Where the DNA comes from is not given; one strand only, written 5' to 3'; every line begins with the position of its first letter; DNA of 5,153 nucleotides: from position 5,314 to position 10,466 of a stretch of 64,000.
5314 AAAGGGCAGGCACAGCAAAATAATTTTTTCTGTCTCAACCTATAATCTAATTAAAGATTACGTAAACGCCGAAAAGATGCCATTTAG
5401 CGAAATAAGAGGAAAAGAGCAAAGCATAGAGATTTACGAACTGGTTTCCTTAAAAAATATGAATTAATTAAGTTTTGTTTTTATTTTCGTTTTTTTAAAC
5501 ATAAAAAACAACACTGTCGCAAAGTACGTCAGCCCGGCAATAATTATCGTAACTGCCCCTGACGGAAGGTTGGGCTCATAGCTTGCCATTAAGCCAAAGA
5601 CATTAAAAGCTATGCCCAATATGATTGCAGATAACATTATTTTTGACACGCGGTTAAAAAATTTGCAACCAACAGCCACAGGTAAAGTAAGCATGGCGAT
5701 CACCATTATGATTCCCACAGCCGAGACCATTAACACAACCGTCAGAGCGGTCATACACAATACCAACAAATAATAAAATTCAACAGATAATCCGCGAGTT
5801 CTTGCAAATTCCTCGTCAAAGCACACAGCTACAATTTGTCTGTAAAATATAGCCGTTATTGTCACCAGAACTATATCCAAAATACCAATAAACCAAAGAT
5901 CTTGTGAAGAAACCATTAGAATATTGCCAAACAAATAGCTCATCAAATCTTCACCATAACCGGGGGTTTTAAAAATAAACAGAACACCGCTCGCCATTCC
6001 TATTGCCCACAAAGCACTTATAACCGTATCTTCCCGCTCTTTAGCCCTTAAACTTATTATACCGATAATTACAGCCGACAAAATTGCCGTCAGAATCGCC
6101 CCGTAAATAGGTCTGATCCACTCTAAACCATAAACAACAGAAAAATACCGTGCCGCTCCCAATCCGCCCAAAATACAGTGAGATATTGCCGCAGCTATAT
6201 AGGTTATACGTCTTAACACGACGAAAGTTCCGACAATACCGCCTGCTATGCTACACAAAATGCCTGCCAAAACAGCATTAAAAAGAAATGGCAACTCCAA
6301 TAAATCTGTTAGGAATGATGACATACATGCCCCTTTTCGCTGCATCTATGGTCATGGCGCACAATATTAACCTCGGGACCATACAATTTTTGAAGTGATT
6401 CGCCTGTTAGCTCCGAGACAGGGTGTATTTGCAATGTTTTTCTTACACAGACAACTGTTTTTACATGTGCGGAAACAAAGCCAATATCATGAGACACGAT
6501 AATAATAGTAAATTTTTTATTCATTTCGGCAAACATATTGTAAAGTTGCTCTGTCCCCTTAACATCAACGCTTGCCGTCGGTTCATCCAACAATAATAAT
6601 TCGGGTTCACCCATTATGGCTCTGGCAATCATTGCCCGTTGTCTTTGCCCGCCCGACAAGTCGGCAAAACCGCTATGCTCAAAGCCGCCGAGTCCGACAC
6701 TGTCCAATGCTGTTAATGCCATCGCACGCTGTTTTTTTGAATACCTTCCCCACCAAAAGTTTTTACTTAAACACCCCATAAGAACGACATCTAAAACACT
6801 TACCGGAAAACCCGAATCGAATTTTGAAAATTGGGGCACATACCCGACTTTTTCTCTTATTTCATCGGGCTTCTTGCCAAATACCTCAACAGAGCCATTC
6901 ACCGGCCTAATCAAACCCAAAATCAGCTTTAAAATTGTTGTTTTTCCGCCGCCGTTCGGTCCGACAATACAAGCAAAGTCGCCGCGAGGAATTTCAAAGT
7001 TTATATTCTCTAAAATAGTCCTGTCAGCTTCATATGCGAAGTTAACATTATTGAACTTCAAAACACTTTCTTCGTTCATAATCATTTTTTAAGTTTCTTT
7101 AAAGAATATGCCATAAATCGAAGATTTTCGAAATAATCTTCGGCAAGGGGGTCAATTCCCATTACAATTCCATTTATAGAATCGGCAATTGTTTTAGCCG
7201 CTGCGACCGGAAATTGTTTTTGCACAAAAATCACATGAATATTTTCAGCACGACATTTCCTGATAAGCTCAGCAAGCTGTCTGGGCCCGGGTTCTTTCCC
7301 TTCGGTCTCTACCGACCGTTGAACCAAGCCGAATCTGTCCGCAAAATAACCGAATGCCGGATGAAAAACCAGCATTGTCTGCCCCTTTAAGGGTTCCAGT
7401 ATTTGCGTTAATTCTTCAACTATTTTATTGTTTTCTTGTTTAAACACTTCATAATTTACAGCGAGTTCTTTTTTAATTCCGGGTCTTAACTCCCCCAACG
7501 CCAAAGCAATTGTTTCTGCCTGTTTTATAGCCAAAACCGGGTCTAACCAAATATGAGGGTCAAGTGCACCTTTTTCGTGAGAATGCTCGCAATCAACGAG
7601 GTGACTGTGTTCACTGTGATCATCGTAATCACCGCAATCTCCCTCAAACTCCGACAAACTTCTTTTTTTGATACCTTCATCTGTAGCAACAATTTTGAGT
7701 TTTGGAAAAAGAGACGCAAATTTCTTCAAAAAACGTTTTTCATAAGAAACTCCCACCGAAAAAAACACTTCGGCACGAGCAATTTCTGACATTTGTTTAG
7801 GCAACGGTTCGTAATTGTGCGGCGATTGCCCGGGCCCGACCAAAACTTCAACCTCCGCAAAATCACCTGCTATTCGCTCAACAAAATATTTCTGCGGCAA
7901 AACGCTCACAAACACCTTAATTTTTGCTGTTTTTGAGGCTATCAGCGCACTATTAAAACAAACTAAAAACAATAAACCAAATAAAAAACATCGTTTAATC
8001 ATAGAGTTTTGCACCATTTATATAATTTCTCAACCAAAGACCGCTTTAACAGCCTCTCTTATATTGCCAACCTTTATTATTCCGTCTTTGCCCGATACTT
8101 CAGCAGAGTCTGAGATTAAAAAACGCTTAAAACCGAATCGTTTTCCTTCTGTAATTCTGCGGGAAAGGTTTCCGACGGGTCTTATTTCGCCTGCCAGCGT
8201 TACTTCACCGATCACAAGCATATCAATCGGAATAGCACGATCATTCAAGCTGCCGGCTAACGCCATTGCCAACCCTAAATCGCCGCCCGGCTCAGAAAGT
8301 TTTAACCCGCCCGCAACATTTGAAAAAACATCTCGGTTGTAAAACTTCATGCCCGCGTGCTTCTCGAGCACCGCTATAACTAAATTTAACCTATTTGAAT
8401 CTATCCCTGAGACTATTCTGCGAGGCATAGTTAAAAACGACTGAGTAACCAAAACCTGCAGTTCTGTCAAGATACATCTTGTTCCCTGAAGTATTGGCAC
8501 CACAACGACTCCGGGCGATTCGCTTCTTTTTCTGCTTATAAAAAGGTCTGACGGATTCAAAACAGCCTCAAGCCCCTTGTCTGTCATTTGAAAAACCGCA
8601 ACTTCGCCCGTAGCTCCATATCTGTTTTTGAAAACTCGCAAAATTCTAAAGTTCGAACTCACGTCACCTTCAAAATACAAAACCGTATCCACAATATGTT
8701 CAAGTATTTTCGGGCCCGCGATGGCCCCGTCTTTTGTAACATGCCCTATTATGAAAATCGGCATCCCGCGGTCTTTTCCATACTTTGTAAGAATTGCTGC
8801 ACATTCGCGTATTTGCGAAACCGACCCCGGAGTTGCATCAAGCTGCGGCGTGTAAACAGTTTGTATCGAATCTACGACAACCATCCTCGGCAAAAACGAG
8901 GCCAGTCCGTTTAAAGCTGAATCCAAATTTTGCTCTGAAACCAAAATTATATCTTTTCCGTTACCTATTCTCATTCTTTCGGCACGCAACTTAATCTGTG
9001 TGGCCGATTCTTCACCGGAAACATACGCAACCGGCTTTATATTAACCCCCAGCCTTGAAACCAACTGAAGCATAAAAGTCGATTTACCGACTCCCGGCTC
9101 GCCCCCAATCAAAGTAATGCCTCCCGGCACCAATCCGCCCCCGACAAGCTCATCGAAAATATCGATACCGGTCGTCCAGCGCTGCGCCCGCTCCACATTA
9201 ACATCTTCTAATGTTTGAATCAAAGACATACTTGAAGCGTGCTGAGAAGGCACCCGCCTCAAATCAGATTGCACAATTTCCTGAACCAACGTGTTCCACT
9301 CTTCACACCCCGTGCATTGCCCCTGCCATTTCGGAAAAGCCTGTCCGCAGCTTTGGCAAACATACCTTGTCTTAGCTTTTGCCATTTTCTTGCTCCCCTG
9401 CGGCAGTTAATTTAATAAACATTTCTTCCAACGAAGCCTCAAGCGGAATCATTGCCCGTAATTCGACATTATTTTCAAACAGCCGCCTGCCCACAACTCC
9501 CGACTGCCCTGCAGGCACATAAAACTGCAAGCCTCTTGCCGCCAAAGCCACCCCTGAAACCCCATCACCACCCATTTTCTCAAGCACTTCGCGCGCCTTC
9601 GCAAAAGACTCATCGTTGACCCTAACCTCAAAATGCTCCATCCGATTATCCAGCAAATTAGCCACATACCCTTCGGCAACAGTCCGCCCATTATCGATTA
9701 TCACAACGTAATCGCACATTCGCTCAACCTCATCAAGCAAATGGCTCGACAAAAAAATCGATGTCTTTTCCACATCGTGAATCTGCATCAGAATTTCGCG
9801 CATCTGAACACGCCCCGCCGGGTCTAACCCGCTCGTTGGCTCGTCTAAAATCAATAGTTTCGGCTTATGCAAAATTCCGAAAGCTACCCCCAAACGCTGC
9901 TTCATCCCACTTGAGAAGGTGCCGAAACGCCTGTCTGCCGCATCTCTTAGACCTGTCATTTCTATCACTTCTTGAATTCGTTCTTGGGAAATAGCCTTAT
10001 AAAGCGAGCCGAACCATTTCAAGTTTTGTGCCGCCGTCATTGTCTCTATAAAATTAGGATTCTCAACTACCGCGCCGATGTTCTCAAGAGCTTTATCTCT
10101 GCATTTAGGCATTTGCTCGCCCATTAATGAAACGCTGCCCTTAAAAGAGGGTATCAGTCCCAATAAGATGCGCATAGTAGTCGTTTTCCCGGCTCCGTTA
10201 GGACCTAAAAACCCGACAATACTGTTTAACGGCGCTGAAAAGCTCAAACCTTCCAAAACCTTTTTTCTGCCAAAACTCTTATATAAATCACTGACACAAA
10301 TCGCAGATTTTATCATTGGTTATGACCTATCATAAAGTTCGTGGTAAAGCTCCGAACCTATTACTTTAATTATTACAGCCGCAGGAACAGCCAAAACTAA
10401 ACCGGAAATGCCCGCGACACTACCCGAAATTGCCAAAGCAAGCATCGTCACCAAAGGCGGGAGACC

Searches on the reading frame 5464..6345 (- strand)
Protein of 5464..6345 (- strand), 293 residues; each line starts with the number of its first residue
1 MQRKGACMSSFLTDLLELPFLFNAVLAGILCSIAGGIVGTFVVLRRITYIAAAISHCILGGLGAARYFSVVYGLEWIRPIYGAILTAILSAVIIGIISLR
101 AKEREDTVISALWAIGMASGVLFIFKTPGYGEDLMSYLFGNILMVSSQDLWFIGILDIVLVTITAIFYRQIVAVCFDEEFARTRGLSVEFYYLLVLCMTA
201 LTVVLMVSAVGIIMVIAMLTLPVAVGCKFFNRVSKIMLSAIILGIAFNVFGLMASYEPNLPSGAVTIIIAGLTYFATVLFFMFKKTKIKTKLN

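Call 27: search_protein_families(library=pfam, proteins=[window:5464-6345:-], max_evalue=0.001)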
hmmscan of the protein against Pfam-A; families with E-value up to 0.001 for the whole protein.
window:5464-6345:- (293 aa): 2 families
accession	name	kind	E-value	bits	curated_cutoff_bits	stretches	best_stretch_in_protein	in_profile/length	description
PF00950.22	ABC-3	-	2.5e-65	221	20.1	1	19-279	3-256/258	ABC 3 transport family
PF01032.23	FecCD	-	6.6e-10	38.9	26.5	1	61-277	84-307/311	FecCD transport family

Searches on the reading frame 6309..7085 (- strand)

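Call 27: search_protein_families(library=pfam, proteins=[window:6309-7085:-], max_evalue=0.001)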
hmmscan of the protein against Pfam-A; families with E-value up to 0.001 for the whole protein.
window:6309-7085:- (258 aa): 4 families
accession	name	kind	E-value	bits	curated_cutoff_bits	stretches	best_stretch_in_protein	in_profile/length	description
PF00005.33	ABC_tran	-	1.9e-30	106.7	25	1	25-171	1-137/137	ABC transporter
PF13304.12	AAA_21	-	1.9e-11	45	27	2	37-65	1-35/304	AAA domain, putative AbiEii toxin, Type IV TA system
PF02463.25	SMC_N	-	8.5e-08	32.3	40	0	143-211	137-208/220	RecF/RecN/SMC N terminal domain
PF13476.12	AAA_23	-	0.00014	23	27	1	27-55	14-39/201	AAA domain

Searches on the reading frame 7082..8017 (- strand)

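Call 27: search_protein_families(library=pfam, proteins=[window:7082-8017:-], max_evalue=0.001)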
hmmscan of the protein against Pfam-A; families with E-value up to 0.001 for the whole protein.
window:7082-8017:- (311 aa): 1 family
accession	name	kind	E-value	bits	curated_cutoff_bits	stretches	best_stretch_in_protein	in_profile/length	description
PF01297.22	ZnuA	-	8.9e-63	212.7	29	1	35-308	1-262/263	Zinc-uptake complex component A periplasmic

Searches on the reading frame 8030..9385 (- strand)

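Call 27: search_protein_families(library=pfam, proteins=[window:8030-9385:-], max_evalue=0.001)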
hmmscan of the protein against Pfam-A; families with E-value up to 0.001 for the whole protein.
window:8030-9385:- (451 aa): 7 families
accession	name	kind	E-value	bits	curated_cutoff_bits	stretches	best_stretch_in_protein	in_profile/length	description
PF06745.19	ATPase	-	5.8e-15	55.7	26.6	1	71-138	2-70/231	KaiC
PF13481.12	AAA_25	-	6.1e-10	39.5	27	1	79-221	24-195/195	AAA domain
PF18073.7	Zn_ribbon_LapB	-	1.8e-08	34.4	25.7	1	8-34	1-27/28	Rubredoxin metal binding domain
PF03796.21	DnaB_C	-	8.3e-07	29.1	27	1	71-134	3-66/255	DnaB-like helicase C terminal domain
PF13541.12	ChlI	-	5.7e-05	23.4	27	1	340-425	33-118/121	Subunit ChlI of Mg-chelatase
PF05362.19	Lon_C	-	0.00011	22.3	21.1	1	365-427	109-171/205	Lon protease (S16) C-terminal proteolytic domain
PF13401.12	AAA_22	-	0.00045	21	27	0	89-214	6-122/130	AAA domain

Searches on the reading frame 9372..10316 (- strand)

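Call 27: search_protein_families(library=pfam, proteins=[window:9372-10316:-], max_evalue=0.001)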
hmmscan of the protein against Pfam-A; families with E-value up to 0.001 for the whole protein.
window:9372-10316:- (314 aa): 2 families
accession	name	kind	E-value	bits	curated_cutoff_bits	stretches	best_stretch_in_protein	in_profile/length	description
PF00005.33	ABC_tran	-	1.8e-28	100.3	25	1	21-162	1-137/137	ABC transporter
PF13304.12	AAA_21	-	6.2e-11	43.3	27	1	117-192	221-298/304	AAA domain, putative AbiEii toxin, Type IV TA system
